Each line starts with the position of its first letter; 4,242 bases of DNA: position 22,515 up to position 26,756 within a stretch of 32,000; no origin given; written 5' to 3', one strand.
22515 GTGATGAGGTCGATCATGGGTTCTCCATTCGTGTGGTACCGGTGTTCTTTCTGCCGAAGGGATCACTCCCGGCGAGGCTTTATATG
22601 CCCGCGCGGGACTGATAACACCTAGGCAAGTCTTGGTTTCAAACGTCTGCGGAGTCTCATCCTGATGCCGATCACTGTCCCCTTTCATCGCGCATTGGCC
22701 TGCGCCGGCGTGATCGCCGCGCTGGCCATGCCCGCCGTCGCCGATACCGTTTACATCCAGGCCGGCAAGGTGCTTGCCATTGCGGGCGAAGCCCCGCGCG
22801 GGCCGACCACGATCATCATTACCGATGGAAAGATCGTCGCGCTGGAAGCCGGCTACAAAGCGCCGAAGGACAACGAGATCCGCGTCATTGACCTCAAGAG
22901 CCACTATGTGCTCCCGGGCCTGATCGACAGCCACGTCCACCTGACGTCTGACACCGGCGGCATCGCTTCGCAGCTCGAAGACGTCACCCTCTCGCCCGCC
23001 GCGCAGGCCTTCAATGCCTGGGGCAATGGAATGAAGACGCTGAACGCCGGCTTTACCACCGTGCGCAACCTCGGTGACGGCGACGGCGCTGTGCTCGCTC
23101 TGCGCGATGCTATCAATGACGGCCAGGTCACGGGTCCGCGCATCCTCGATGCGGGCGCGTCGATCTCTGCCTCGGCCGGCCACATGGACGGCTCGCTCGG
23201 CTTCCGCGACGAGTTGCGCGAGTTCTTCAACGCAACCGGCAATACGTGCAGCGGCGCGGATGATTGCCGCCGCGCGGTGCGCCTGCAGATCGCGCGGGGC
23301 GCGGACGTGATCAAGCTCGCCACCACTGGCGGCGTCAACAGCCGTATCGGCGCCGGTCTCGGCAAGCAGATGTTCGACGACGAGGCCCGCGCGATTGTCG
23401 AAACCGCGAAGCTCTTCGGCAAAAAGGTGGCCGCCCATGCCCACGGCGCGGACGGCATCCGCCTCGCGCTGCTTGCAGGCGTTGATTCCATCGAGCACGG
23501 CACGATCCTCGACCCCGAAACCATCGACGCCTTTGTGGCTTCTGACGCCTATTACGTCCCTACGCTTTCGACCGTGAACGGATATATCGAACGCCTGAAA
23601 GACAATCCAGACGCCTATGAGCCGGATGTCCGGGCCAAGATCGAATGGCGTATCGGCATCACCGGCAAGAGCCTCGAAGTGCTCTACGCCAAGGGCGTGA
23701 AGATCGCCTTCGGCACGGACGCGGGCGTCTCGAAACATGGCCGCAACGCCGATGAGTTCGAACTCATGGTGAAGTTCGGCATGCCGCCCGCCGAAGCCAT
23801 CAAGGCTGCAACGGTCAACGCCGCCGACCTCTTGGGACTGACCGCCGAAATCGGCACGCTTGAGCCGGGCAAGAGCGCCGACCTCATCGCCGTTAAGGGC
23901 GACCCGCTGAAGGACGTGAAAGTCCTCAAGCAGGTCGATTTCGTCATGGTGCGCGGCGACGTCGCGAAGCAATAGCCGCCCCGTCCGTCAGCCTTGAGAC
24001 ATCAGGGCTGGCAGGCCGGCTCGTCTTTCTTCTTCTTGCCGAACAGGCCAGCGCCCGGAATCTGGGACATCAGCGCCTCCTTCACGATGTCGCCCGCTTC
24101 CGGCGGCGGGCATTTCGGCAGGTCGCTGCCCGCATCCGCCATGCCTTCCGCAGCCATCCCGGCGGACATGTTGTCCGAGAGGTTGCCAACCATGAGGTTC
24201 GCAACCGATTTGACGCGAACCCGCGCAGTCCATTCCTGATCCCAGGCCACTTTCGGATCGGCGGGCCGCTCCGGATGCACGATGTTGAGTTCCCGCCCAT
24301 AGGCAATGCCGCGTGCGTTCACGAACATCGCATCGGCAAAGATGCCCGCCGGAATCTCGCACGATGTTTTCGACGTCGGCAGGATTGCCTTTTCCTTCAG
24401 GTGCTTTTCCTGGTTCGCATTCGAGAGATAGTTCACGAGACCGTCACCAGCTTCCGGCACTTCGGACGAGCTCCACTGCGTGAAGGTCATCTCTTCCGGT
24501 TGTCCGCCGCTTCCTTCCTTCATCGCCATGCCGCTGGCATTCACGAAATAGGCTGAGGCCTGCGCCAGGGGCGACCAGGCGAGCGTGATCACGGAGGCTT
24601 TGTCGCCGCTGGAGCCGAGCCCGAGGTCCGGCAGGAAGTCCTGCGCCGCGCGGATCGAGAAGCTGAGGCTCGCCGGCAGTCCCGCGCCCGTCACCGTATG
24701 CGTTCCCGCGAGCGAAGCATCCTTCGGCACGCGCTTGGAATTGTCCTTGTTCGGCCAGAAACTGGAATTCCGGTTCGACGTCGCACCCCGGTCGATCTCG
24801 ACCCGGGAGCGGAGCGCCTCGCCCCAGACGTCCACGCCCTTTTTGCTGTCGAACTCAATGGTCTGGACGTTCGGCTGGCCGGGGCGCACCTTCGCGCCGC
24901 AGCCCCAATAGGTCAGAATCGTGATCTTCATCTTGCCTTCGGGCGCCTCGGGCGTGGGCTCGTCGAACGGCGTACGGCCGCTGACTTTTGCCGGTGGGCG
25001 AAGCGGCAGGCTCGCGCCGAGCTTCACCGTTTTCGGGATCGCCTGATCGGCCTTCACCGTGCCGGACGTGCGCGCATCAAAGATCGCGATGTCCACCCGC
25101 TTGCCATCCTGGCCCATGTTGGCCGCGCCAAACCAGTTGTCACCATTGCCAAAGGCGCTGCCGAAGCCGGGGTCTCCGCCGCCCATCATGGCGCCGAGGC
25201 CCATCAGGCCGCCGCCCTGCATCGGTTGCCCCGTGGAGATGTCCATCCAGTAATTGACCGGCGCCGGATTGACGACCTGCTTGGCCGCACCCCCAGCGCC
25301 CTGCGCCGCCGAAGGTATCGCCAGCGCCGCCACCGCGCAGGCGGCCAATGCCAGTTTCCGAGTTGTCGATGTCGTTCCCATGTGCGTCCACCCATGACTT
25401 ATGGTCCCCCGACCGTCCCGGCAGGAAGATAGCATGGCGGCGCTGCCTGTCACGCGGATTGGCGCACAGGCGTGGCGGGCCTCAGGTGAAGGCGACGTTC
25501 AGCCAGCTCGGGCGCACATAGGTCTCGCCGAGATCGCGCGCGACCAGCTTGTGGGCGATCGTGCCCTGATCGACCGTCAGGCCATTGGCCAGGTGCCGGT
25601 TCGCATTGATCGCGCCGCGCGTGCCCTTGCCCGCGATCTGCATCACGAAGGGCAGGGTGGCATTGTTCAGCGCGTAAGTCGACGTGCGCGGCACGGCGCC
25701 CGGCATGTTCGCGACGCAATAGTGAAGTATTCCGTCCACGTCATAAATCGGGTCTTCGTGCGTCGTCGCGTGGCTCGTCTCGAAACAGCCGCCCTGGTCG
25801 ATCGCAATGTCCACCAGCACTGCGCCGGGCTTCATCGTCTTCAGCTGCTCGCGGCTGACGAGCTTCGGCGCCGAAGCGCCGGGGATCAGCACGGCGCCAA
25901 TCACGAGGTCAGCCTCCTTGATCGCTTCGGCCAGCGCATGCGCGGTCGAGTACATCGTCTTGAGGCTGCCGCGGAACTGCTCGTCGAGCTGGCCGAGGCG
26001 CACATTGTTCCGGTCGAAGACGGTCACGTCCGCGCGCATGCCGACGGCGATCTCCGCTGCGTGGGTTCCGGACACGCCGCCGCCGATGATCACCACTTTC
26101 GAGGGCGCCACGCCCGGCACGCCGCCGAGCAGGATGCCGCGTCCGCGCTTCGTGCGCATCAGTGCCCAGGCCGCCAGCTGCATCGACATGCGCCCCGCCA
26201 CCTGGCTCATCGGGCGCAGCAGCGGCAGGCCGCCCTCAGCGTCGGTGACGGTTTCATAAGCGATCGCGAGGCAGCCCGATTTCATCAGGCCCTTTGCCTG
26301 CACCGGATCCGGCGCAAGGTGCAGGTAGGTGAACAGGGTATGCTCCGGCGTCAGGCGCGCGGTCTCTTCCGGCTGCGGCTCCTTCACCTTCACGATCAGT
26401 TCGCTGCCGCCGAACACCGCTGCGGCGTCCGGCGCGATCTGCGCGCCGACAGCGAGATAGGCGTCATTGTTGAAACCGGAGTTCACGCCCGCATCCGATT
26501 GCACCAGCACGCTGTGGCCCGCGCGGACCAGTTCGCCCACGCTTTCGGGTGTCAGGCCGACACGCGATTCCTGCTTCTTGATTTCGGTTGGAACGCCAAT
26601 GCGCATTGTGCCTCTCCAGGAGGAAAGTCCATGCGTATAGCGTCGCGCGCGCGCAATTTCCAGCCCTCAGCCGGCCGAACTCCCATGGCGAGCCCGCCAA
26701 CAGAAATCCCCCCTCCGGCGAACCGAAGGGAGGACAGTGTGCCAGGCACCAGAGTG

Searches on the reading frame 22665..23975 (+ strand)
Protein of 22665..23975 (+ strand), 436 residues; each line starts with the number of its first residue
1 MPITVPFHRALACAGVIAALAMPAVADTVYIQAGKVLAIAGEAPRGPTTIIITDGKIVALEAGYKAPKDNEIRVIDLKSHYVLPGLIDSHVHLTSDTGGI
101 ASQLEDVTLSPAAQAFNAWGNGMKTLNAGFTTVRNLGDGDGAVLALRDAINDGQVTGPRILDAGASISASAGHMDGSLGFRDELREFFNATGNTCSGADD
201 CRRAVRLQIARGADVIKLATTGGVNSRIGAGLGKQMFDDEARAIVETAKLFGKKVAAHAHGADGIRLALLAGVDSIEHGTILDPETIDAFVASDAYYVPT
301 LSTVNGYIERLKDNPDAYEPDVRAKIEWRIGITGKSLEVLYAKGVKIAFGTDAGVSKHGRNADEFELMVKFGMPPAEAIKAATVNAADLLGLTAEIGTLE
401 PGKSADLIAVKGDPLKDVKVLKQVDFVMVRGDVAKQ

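Call 67: search_protein_families(library=pfam, proteins=[window:22665-23975:+], max_evalue=0.00001)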
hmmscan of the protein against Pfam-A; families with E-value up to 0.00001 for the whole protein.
window:22665-23975:+ (436 aa): 2 families
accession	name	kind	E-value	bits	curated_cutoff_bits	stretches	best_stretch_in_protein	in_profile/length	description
PF01979.26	Amidohydro_1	-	7.5e-52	177.1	25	1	81-433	1-344/345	Amidohydrolase family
PF07969.17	Amidohydro_3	-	1.6e-13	51.4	29.7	1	232-416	248-450/472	Amidohydrolase family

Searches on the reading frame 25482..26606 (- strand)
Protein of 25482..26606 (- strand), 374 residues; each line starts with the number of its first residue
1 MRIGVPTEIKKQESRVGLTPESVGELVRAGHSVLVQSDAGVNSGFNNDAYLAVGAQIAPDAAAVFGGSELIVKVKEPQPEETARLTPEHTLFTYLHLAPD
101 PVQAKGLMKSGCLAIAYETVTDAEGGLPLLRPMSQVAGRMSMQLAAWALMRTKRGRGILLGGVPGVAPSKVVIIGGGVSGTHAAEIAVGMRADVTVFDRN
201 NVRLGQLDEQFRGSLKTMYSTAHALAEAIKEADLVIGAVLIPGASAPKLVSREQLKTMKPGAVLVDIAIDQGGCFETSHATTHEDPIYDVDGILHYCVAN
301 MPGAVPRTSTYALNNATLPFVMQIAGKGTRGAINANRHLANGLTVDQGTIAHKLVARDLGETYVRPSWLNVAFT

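Call 80: search_protein_families(library=pfam, proteins=[window:25482-26606:-], max_evalue=0.001)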
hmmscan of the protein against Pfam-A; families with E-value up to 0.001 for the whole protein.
window:25482-26606:- (374 aa): 6 families
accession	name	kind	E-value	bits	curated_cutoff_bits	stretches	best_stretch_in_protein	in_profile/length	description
PF01262.27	AlaDh_PNT_C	-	8e-84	280.8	23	1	142-353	2-214/214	Alanine dehydrogenase/PNT, C-terminal domain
PF05222.21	AlaDh_PNT_N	-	9.4e-46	155.9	30.4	1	4-137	1-136/136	Alanine dehydrogenase/PNT, N-terminal domain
PF02826.25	2-Hacid_dh_C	-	1.7e-08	34.5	25.1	1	166-268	34-127/178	D-isomer specific 2-hydroxyacid dehydrogenase, NAD binding domain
PF01488.26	Shikimate_DH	-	8.8e-08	32.8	24.3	1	167-269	11-113/138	Shikimate / quinate 5-dehydrogenase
PF00070.33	Pyr_redox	-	1.6e-06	29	22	1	170-217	1-48/82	Pyridine nucleotide-disulphide oxidoreductase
PF07992.20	Pyr_redox_2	-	9.9e-05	22.3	26.1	1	167-215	141-189/291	Pyridine nucleotide-disulphide oxidoreductase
